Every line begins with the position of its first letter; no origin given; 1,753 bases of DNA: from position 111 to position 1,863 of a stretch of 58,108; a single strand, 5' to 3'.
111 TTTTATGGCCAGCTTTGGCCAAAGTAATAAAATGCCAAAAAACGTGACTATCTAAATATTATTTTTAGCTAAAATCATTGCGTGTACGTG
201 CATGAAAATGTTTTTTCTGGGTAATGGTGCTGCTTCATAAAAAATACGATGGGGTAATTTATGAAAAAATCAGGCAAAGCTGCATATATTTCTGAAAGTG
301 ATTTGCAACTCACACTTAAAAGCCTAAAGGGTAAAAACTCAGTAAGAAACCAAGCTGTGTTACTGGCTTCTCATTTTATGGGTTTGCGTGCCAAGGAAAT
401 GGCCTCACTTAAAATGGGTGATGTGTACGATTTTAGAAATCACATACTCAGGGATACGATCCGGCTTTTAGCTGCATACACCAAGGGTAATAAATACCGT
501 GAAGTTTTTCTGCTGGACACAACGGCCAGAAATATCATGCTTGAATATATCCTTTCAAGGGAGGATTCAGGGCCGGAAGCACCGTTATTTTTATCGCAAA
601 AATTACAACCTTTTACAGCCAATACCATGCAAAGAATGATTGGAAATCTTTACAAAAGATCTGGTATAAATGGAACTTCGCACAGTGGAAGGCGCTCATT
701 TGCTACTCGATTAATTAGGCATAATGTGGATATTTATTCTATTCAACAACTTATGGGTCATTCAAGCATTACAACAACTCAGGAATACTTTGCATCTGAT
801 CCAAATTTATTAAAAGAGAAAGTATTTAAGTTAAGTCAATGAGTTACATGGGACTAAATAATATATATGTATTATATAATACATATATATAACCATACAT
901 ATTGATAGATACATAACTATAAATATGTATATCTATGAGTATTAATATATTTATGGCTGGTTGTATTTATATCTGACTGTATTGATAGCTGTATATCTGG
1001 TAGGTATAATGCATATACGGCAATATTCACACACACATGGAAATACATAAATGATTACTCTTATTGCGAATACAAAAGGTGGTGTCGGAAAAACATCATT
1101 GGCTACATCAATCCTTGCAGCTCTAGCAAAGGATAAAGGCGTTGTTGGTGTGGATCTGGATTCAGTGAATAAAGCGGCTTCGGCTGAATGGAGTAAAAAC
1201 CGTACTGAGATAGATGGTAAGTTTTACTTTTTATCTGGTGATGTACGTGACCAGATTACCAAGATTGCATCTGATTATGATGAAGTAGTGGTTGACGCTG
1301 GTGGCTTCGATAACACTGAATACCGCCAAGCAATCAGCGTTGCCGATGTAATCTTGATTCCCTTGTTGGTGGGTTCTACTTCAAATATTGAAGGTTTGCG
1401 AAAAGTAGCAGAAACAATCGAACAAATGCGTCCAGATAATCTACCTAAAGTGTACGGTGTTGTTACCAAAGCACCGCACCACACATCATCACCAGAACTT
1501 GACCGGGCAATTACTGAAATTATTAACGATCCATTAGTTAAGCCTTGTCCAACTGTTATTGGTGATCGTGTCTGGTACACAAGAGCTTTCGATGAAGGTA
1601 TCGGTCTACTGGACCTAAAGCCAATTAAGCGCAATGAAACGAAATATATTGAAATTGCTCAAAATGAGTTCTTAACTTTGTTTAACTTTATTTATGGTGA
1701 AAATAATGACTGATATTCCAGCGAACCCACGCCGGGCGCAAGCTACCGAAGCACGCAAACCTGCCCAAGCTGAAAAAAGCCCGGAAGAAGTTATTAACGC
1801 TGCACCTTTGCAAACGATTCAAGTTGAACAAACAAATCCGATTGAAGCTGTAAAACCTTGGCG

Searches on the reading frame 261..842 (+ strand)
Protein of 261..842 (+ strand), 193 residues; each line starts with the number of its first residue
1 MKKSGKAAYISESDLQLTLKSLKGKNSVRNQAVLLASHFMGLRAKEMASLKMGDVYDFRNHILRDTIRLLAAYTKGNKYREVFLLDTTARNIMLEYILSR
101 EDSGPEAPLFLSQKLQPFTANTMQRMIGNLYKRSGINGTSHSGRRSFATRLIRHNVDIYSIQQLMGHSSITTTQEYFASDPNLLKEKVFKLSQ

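Call 80: search_protein_families(library=pfam, proteins=[window:261-842:+], max_evalue=0.001)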
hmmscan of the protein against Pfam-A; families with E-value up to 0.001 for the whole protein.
window:261-842:+ (193 aa): 1 family
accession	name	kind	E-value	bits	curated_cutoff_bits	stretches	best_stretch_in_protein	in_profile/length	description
PF00589.27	Phage_integrase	-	4.2e-27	95.4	27.1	1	17-180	10-169/172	Phage integrase family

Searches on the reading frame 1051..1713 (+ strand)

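Call 80: search_protein_families(library=pfam, proteins=[window:1051-1713:+], max_evalue=0.001)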
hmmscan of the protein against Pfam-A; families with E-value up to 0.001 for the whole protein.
window:1051-1713:+ (220 aa): 3 families
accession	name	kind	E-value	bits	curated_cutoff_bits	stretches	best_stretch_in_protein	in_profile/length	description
PF01656.29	CbiA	-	2.1e-13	50.7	25.4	1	4-164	2-107/125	CobQ/CobB/MinD/ParA nucleotide binding domain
PF13614.12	AAA_31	-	4e-12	46.9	27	2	4-50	5-53/177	AAA domain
PF09140.17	MipZ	-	1.3e-10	41.5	20.7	0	3-54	3-54/262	ATPase MipZ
